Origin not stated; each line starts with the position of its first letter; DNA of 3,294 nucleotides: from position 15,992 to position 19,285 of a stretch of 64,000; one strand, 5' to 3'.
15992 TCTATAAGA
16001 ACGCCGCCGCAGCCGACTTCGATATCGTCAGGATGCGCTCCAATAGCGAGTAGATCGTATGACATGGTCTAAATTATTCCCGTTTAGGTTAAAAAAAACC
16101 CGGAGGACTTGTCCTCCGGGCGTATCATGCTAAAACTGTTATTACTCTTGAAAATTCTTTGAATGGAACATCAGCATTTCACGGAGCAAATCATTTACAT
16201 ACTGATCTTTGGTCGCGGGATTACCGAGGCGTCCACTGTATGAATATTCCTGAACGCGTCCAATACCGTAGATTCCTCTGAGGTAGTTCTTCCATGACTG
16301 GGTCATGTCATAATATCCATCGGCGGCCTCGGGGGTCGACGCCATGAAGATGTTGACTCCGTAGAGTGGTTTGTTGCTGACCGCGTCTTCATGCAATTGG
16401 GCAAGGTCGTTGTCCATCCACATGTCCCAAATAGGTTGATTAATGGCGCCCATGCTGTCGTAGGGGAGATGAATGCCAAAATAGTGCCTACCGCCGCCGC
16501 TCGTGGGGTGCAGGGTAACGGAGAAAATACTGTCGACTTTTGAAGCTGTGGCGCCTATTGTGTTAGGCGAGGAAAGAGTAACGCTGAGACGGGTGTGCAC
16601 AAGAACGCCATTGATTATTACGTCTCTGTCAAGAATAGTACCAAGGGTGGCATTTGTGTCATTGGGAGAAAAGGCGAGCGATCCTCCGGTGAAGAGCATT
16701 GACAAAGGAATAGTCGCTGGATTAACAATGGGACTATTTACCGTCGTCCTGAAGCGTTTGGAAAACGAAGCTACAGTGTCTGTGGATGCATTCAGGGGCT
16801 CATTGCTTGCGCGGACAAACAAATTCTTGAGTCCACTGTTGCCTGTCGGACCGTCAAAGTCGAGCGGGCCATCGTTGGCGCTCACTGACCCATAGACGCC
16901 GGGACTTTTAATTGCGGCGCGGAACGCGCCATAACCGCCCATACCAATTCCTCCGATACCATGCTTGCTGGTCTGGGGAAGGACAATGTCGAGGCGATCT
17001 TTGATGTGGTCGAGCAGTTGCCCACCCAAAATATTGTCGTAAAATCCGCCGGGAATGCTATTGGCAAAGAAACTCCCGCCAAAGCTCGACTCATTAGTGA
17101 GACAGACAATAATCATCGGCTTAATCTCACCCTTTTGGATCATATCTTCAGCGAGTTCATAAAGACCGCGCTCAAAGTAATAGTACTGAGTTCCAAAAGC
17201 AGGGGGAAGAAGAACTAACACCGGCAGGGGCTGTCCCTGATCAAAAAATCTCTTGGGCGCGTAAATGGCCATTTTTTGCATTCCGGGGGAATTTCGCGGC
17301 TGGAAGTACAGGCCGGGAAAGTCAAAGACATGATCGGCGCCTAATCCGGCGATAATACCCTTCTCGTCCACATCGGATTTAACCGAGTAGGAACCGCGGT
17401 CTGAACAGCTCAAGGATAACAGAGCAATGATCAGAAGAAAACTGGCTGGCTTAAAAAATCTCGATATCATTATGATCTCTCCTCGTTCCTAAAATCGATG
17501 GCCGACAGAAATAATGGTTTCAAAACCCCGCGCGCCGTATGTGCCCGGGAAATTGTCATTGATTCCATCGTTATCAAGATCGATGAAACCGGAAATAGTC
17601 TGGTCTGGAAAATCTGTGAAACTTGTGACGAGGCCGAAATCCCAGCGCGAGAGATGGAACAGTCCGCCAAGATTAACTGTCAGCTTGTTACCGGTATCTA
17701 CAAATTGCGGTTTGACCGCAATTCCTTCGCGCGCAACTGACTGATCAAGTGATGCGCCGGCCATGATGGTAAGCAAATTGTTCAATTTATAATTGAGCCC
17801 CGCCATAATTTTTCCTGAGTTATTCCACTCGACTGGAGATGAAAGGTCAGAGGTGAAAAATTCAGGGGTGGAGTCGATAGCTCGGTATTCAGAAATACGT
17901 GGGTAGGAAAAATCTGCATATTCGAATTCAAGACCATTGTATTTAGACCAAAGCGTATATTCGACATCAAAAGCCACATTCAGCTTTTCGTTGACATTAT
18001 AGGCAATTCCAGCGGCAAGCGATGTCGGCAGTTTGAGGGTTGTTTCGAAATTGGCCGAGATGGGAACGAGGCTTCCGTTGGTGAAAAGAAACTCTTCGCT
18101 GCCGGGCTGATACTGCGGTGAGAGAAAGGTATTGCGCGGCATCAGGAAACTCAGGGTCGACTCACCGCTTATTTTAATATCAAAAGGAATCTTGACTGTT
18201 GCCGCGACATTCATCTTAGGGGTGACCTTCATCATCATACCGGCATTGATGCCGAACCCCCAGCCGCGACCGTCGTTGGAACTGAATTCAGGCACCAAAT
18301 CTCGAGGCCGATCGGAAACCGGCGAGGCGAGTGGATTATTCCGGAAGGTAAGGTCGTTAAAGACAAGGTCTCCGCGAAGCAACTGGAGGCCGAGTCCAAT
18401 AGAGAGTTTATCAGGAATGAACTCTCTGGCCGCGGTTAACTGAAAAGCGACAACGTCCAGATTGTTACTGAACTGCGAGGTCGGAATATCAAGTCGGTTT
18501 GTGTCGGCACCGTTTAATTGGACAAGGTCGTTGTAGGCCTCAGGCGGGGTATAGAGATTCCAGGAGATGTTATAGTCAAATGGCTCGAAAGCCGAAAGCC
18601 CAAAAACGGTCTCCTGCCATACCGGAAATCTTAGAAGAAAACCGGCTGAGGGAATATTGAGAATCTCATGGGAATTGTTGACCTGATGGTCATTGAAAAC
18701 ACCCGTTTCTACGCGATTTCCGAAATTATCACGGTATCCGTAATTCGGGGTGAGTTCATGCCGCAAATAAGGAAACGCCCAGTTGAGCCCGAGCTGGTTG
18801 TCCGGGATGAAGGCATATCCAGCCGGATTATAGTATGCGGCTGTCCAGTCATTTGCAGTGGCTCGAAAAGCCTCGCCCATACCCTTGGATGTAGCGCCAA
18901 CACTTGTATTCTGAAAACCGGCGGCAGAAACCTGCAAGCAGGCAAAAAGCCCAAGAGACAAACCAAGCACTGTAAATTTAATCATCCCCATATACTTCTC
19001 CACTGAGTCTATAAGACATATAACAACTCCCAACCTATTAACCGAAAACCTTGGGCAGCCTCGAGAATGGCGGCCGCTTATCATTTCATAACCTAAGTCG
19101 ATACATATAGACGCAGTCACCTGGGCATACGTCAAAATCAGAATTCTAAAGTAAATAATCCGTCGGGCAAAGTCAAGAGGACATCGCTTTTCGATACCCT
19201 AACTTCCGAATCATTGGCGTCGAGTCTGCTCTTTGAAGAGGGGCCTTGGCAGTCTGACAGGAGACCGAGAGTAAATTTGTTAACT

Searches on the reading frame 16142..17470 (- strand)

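Call 89: search_protein_families(library=pfam, proteins=[window:16142-17470:-], max_evalue=0.00001)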
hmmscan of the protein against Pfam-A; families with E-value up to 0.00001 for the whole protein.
window:16142-17470:- (442 aa): 1 family
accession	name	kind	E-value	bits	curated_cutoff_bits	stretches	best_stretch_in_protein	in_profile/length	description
PF00756.26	Esterase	-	1.8e-07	31.7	22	1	66-203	9-150/251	Putative esterase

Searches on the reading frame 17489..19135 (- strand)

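Call 89: search_protein_families(library=pfam, proteins=[window:17489-19135:-], max_evalue=0.00001)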
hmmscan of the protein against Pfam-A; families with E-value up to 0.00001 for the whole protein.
window:17489-19135:- (548 aa): 1 family
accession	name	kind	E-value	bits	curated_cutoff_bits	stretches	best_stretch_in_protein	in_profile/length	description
PF03349.22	Toluene_X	-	3e-22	79.1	29.7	1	64-467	3-343/421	Outer membrane protein transport protein (OMPP1/FadL/TodX)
